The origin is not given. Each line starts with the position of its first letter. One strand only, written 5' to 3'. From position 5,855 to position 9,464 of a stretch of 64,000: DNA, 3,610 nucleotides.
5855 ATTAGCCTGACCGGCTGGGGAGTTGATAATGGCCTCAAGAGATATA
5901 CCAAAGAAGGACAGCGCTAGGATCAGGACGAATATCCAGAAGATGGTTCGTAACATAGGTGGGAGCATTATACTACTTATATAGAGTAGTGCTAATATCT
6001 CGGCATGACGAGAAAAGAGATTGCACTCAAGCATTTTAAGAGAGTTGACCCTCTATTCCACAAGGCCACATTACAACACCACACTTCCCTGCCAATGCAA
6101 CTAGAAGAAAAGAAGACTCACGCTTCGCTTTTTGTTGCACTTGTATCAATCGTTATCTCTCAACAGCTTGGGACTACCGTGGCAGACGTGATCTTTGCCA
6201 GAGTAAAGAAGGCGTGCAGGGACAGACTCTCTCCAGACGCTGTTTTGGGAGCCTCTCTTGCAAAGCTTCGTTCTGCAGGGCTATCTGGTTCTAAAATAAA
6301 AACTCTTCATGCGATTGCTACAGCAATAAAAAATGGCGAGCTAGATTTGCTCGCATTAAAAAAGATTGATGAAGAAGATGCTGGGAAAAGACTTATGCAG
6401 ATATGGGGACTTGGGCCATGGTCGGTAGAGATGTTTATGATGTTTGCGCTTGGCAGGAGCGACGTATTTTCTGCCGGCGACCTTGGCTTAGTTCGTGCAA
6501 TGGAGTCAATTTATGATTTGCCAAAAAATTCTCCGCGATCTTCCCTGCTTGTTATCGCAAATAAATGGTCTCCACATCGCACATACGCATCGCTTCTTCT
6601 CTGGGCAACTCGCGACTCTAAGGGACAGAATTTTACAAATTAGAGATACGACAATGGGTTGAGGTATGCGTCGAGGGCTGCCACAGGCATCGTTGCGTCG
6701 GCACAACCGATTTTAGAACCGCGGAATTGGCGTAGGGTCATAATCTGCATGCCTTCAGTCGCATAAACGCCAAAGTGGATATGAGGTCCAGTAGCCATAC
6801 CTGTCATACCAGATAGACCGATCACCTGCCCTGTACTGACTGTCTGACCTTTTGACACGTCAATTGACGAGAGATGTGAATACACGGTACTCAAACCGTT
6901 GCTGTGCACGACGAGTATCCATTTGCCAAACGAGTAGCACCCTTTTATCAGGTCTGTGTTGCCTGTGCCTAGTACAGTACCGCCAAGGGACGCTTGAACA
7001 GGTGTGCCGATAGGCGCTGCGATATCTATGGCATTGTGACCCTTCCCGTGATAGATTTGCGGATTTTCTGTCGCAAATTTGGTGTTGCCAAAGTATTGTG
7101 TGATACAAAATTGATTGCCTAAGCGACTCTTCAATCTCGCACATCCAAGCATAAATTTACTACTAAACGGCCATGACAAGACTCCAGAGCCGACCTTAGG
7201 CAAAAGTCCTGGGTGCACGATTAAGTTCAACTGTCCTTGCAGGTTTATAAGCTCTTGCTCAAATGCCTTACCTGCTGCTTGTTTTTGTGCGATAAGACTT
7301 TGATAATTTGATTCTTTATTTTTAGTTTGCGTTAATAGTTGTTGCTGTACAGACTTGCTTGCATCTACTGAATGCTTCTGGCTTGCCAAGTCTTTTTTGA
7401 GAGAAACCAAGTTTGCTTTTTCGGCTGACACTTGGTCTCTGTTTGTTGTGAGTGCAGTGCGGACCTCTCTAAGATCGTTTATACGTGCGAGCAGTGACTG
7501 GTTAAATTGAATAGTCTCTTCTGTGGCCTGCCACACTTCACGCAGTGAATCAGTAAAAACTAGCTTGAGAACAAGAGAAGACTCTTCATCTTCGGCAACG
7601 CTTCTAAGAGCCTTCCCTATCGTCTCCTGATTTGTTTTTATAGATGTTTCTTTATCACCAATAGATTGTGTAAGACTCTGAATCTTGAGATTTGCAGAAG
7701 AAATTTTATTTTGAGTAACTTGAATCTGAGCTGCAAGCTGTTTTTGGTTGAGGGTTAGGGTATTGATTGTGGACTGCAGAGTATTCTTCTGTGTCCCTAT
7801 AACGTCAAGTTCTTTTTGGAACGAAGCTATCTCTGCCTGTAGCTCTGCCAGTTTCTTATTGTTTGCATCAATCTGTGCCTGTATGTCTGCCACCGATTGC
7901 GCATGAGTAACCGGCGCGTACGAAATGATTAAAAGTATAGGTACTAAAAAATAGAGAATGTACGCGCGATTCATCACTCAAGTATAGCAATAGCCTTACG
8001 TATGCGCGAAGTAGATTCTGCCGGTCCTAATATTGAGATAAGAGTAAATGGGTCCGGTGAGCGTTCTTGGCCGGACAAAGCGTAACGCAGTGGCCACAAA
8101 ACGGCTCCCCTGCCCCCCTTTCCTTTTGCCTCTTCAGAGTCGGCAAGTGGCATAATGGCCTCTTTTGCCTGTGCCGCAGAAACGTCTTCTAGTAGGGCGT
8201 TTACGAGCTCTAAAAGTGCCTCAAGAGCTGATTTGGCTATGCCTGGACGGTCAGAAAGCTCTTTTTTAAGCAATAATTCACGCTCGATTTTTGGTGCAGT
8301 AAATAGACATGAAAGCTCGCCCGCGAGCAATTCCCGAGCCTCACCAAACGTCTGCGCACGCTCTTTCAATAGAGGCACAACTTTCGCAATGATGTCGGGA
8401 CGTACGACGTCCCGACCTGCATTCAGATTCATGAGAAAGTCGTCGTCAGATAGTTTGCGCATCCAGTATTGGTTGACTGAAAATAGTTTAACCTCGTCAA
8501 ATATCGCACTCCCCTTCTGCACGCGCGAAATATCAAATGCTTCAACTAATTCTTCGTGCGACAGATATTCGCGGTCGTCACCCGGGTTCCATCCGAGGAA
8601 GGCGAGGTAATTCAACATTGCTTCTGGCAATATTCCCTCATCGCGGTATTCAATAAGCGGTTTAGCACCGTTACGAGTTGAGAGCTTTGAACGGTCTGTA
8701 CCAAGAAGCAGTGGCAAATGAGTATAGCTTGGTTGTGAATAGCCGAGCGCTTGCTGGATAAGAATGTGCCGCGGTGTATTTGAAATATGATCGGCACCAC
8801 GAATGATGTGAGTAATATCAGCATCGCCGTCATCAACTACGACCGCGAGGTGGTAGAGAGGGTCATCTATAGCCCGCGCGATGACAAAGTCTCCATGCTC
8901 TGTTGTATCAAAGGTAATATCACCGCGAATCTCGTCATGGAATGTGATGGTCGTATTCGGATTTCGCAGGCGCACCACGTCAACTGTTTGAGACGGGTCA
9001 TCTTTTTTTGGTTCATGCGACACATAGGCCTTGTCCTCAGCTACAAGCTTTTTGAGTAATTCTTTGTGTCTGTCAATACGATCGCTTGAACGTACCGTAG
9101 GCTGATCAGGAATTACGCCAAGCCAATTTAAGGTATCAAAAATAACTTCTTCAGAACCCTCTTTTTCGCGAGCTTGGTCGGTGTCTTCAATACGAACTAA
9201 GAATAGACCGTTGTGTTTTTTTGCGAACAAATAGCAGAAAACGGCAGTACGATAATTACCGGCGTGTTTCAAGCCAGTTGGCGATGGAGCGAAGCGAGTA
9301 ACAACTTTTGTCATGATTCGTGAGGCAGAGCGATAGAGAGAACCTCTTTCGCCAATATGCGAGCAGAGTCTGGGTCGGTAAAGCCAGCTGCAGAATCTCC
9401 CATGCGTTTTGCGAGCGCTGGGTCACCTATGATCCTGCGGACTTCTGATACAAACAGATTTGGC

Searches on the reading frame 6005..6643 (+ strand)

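Call 95: search_protein_families(library=pfam, proteins=[window:6005-6643:+], max_evalue=0.001)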
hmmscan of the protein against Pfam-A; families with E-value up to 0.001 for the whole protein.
window:6005-6643:+ (212 aa): 1 family
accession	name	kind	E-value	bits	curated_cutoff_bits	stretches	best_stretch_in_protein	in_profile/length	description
PF00730.31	HhH-GPD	-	3e-12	47.3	26.2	1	47-178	1-96/108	HhH-GPD superfamily base excision DNA repair protein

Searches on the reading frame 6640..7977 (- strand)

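Call 95: search_protein_families(library=pfam, proteins=[window:6640-7977:-], max_evalue=0.001)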
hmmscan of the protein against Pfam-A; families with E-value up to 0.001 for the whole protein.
window:6640-7977:- (445 aa): 3 families
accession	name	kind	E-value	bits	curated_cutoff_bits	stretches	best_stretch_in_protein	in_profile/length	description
PF01551.29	Peptidase_M23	-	1.8e-26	92.6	28.7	1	313-407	2-90/96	Peptidase family M23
PF18595.6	Nuf2_DHR10-like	-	0.00012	22.5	28.4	0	35-117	30-112/117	Nuf2, DHR10-like domain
PF14662.11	KASH_CCD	-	0.00025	21.5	43.3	0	67-251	6-189/191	Coiled-coil region of CCDC155 or KASH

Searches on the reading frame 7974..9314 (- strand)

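Call 99: search_protein_families(library=pfam, proteins=[window:7974-9314:-], max_evalue=0.01)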
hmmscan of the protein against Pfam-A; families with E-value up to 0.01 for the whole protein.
window:7974-9314:- (446 aa): 2 families
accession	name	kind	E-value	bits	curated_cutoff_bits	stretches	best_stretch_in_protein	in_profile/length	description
PF00749.27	tRNA-synt_1c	-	2.7e-72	243.8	23.4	2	104-277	136-312/314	tRNA synthetases class I (E and Q), catalytic domain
PF19269.4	Anticodon_2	-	5e-20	72.8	23.6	1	305-442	12-141/141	Anticodon binding domain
